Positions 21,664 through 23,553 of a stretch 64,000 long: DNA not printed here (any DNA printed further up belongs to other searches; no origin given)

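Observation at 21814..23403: Unusual single ORF fusing half a GT2 domain to a di-cluster ferredoxin and an FrhB/FdhB-like C-terminal domain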

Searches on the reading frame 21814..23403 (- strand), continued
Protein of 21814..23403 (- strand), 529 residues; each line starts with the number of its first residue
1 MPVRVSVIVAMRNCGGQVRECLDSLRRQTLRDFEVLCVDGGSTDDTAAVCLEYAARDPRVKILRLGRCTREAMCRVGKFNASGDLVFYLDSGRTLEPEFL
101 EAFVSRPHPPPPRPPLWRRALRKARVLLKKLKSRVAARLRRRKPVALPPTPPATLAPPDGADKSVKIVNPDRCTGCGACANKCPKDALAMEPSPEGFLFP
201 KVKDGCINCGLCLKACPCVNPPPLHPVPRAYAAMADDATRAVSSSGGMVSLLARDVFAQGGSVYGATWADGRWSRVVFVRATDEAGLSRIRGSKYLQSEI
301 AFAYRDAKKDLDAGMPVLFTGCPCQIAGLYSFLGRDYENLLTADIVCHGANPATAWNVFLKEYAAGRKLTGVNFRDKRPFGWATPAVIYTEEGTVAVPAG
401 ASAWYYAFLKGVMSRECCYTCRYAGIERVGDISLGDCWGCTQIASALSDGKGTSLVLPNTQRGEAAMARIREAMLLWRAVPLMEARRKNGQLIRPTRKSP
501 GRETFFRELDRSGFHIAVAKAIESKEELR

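Call 50: search_protein_families(library=pfam, proteins=[P0260, P0276, P0291, P0295, P0348, P0375, P0393], max_evalue=0.00001)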
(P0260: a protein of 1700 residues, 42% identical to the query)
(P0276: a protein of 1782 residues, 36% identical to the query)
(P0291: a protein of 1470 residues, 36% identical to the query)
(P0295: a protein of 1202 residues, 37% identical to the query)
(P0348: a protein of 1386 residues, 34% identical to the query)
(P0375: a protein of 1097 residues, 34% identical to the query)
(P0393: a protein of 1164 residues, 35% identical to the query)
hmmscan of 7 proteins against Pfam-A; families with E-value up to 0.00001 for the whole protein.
P0260 (1700 aa): 16 families
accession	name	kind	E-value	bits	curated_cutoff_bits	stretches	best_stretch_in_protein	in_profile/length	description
PF01501.26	Glyco_transf_8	-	1.1e-40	140.2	24.3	1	7-264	1-251/253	Glycosyl transferase family 8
PF04230.19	PS_pyruv_trans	-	7.4e-35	121.6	25.3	1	1309-1583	1-279/280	Polysaccharide pyruvyl transferase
PF00535.33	Glycos_transf_2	-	7.7e-33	114.2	23.3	1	300-429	1-131/168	Glycosyl transferase family 2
PF04432.18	FrhB_FdhB_C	-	2.8e-15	57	23.3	1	780-943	2-141/150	Coenzyme F420 hydrogenase/dehydrogenase, beta subunit C terminus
PF13641.12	Glyco_tranf_2_3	-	2.5e-13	51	27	1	297-513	1-209/230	Glycosyltransferase like family 2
PF00037.32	Fer4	-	2.3e-12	46.6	21.1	1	630-652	2-24/24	4Fe-4S binding domain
PF12838.12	Fer4_7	-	7.5e-11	42.8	27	1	635-681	1-49/52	4Fe-4S dicluster domain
PF14697.11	Fer4_21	-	3.1e-10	40.5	35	1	623-653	28-59/59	4Fe-4S dicluster domain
PF10111.15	Glyco_tranf_2_2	-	4.9e-10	39.8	27.3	1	300-395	1-100/276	Glycosyltransferase like family 2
PF12797.12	Fer4_2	-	1.7e-09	37.5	24.5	0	631-648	5-22/22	4Fe-4S binding domain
PF04422.18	FrhB_FdhB_N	-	1.9e-08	34.8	22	1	697-765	2-73/78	Coenzyme F420 hydrogenase/dehydrogenase, beta subunit N-term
PF13187.11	Fer4_9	-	4.6e-08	33.4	27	1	635-682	1-49/52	4Fe-4S dicluster domain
PF12837.12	Fer4_6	-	7.3e-07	29.3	25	1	630-651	3-24/24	4Fe-4S binding domain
PF25160.1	LdpA_Fe-S-bd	-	2.2e-06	27.8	27.6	0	629-654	21-46/49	LdpA Fe-S cluster-binding domain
PF13237.11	Fer4_10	-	2.6e-06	27.7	25.5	0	632-681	5-53/53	4Fe-4S dicluster domain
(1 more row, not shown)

P0276 (1782 aa): 13 families
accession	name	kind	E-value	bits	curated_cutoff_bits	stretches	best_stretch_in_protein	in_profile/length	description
PF04230.19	PS_pyruv_trans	-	7.6e-87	292.2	25.3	3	1398-1673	1-278/280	Polysaccharide pyruvyl transferase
PF04432.18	FrhB_FdhB_C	-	1.7e-17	64.2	23.3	1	1176-1332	5-139/150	Coenzyme F420 hydrogenase/dehydrogenase, beta subunit C terminus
PF02350.25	Epimerase_2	-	2.7e-12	46.7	30.6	0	221-311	202-298/347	UDP-N-acetylglucosamine 2-epimerase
PF12838.12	Fer4_7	-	2.7e-10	41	27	1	1030-1077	1-50/52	4Fe-4S dicluster domain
PF00037.32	Fer4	-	1.2e-09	38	21.1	0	1058-1077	1-20/24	4Fe-4S binding domain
PF14697.11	Fer4_21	-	1e-08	35.6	35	0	1059-1079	2-23/59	4Fe-4S dicluster domain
PF13187.11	Fer4_9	-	8.8e-08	32.5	27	1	1030-1077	1-49/52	4Fe-4S dicluster domain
PF13237.11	Fer4_10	-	2.6e-07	30.9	25.5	0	1058-1086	2-34/53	4Fe-4S dicluster domain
PF04422.18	FrhB_FdhB_N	-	3.8e-07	30.6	22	1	1091-1156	2-71/78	Coenzyme F420 hydrogenase/dehydrogenase, beta subunit N-term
PF12837.12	Fer4_6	-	6.9e-07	29.4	25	1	1058-1077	2-21/24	4Fe-4S binding domain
PF13484.11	Fer4_16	-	4.5e-06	27.8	30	0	1030-1047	1-18/66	4Fe-4S double cluster binding domain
PF12797.12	Fer4_2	-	5.8e-06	26.4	24.5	1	1057-1077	2-22/22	4Fe-4S binding domain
PF13183.11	Fer4_8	-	9.1e-06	26.6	27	0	1063-1089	3-29/68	4Fe-4S dicluster domain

P0291 (1470 aa): 10 families
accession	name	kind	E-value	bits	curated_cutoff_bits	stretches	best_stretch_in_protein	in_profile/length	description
PF00535.33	Glycos_transf_2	-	4.2e-31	108.6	23.3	1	29-171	1-144/168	Glycosyl transferase family 2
PF04230.19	PS_pyruv_trans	-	6.7e-25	89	25.3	1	379-651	1-278/280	Polysaccharide pyruvyl transferase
PF04432.18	FrhB_FdhB_C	-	6.7e-19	68.7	23.3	1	879-1044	2-143/150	Coenzyme F420 hydrogenase/dehydrogenase, beta subunit C terminus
PF12838.12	Fer4_7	-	1.7e-09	38.4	27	1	736-781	1-48/52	4Fe-4S dicluster domain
PF10111.15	Glyco_tranf_2_2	-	1.8e-08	34.6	27.3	1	29-132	1-107/276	Glycosyltransferase like family 2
PF00037.32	Fer4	-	3.4e-08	33.4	21.1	1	732-752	3-23/24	4Fe-4S binding domain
PF13187.11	Fer4_9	-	4e-07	30.4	27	1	737-781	2-47/52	4Fe-4S dicluster domain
PF12837.12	Fer4_6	-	1.4e-06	28.4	25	0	733-752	5-24/24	4Fe-4S binding domain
PF04422.18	FrhB_FdhB_N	-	2.2e-06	28.1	22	1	797-864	3-73/78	Coenzyme F420 hydrogenase/dehydrogenase, beta subunit N-term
PF13183.11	Fer4_8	-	3.3e-06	28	27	0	731-750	48-67/68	4Fe-4S dicluster domain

P0295 (1202 aa): 5 families
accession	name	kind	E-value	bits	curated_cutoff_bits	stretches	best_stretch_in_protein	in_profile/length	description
PF00535.33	Glycos_transf_2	-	6.5e-25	88.4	23.3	1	124-228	1-102/168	Glycosyl transferase family 2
PF04432.18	FrhB_FdhB_C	-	1.7e-24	86.9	23.3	1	987-1148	4-141/150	Coenzyme F420 hydrogenase/dehydrogenase, beta subunit C terminus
PF04230.19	PS_pyruv_trans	-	4e-21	76.6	25.3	1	489-761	2-278/280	Polysaccharide pyruvyl transferase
PF13187.11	Fer4_9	-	3.4e-07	30.6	27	1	840-887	1-48/52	4Fe-4S dicluster domain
PF12838.12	Fer4_7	-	2.5e-06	28.3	27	1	841-887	2-49/52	4Fe-4S dicluster domain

P0348 (1386 aa): 13 families
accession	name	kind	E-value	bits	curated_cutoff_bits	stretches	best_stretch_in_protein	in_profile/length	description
PF00535.33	Glycos_transf_2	-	5.4e-61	205.8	23.3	2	5-138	1-132/168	Glycosyl transferase family 2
PF04230.19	PS_pyruv_trans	-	2.3e-35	123.3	25.3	1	665-935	1-278/280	Polysaccharide pyruvyl transferase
PF10111.15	Glyco_tranf_2_2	-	1.8e-30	106.8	27.3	2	5-197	1-207/276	Glycosyltransferase like family 2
PF13641.12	Glyco_tranf_2_3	-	4.3e-18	66.6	27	1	4-184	3-189/230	Glycosyltransferase like family 2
PF04432.18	FrhB_FdhB_C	-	6.7e-18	65.4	23.3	1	444-595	2-136/150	Coenzyme F420 hydrogenase/dehydrogenase, beta subunit C terminus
PF12838.12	Fer4_7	-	9.1e-10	39.3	27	1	301-348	1-50/52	4Fe-4S dicluster domain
PF00037.32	Fer4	-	1.4e-09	37.8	21.1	0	300-318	6-24/24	4Fe-4S binding domain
PF13237.11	Fer4_10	-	6.7e-09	36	25.5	0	329-353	2-22/53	4Fe-4S dicluster domain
PF13183.11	Fer4_8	-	7.2e-08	33.3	27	0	335-354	4-23/68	4Fe-4S dicluster domain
PF12837.12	Fer4_6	-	7.5e-07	29.2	25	0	329-348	2-21/24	4Fe-4S binding domain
PF13704.12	Glyco_tranf_2_4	-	8.4e-07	29.8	27.5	0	1050-1142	2-88/98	Glycosyl transferase family 2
PF04422.18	FrhB_FdhB_N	-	2e-06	28.3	22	1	366-430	7-74/78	Coenzyme F420 hydrogenase/dehydrogenase, beta subunit N-term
PF13187.11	Fer4_9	-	2.8e-06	27.7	27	1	301-347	1-48/52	4Fe-4S dicluster domain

P0375 (1097 aa): 11 families
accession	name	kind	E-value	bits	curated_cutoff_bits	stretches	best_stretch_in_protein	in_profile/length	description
PF00535.33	Glycos_transf_2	-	5.2e-39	134.3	23.3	1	5-139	1-132/168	Glycosyl transferase family 2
PF04230.19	PS_pyruv_trans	-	7.2e-32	111.8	25.3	1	704-961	1-278/280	Polysaccharide pyruvyl transferase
PF04432.18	FrhB_FdhB_C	-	3.1e-23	82.7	23.3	1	478-643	4-145/150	Coenzyme F420 hydrogenase/dehydrogenase, beta subunit C terminus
PF00037.32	Fer4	-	5.8e-11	42.2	21.1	0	329-349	4-24/24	4Fe-4S binding domain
PF12838.12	Fer4_7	-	6.3e-11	43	27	1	332-379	1-50/52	4Fe-4S dicluster domain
PF12837.12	Fer4_6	-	3.9e-08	33.3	25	0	359-379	1-21/24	4Fe-4S binding domain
PF14697.11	Fer4_21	-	1.1e-07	32.3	35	1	329-380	4-54/59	4Fe-4S dicluster domain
PF12797.12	Fer4_2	-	6.3e-07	29.4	24.5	0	359-379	2-22/22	4Fe-4S binding domain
PF13237.11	Fer4_10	-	1.9e-06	28.2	25.5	0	361-393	3-42/53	4Fe-4S dicluster domain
PF13187.11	Fer4_9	-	2.1e-06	28.1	27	1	332-378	1-48/52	4Fe-4S dicluster domain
PF04422.18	FrhB_FdhB_N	-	2.8e-06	27.8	22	1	394-463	2-75/78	Coenzyme F420 hydrogenase/dehydrogenase, beta subunit N-term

P0393 (1164 aa): 10 families
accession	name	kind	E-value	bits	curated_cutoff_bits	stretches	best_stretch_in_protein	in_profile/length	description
PF00535.33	Glycos_transf_2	-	4.9e-31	108.4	23.3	1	5-147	1-141/168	Glycosyl transferase family 2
PF04230.19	PS_pyruv_trans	-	9.8e-22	78.6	25.3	1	386-663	1-279/280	Polysaccharide pyruvyl transferase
PF04432.18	FrhB_FdhB_C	-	6.3e-20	72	23.3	1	886-1054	2-141/150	Coenzyme F420 hydrogenase/dehydrogenase, beta subunit C terminus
PF14697.11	Fer4_21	-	2.3e-09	37.7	35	1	738-792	2-56/59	4Fe-4S dicluster domain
PF00037.32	Fer4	-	2.5e-08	33.8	21.1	0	738-760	2-24/24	4Fe-4S binding domain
PF10111.15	Glyco_tranf_2_2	-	6.7e-08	32.8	27.3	1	5-103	1-98/276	Glycosyltransferase like family 2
PF13641.12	Glyco_tranf_2_3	-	1.1e-07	32.6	27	1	4-105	3-105/230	Glycosyltransferase like family 2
PF13187.11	Fer4_9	-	6.6e-06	26.5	27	1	743-789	1-49/52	4Fe-4S dicluster domain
PF13183.11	Fer4_8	-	6.7e-06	27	27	0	775-807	3-35/68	4Fe-4S dicluster domain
PF25160.1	LdpA_Fe-S-bd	-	6.9e-06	26.2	27.6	0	737-762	21-46/49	LdpA Fe-S cluster-binding domain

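Call 51: find_related_loci(query=A5, collection=metagenome_contigs, flank=10000)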
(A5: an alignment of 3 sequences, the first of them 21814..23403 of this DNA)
Query A5 (529 aa) in metagenome_contigs; peptide patterns used: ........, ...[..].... (x = any residue, [..] = any of these).
185 stretches matched a pattern; 3 encode a relative of the query (tblastn E <= 1e-3); 3 distinct loci.
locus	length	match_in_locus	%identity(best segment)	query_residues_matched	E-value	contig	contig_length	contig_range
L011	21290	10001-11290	32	97-520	3e-60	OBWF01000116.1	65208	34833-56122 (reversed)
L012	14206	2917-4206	32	97-520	7e-60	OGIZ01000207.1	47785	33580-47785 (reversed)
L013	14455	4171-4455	30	4-100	2e-6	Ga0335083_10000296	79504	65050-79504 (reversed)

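Call 61: predict_structure(alignment_id=A6)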
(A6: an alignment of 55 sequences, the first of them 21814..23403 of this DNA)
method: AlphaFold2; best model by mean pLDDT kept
length: 529 residues; sequences in the alignment: 55
mean_pLDDT: 91.0   pTM: 0.76
mean pLDDT of the five models: 91.0, 90.8, 90.7, 89.6, 88.7
residues with pLDDT >= 90: 405; 70-90: 87; 50-70: 25; < 50: 12
segments of 3 or more residues with pLDDT < 50: 109-114, 527-529
pLDDT, mean of each block of 10 residues (from residue 1): 89 94 95 96 95 97 88 88 92 83 71 55 82 81 55 63 95 97 98 97 97 97 97 97 93 98 97 95 97 94 98 99 98 98 97 96 93 89 85 85 90 97 97 96 95 96 98 98 94 94 97 95 61
secondary structure, 60 per line:
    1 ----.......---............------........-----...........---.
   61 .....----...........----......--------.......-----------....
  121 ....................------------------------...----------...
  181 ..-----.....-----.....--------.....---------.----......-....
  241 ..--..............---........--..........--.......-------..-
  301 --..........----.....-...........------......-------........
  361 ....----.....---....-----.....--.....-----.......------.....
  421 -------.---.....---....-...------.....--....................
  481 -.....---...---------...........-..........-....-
elements in order: E5-11 H15-26 E33-40 H46-56 E60-65 H70-80 E85-90 H99-105 H117-140 H178-182 E188-192 E198-202 H211-215 E230-235 H237-242 H245-258 E262-269 E272-281 H284-290 H303-312 E317-321 H323-333 E340-345 H353-364 E369-373 H377-380 E386-390 E393-397 H403-409 H416-420 E432-436 H440-443 E454-458 H461-473 E474-480 H482-486 H502-512 H514-523 H525-528
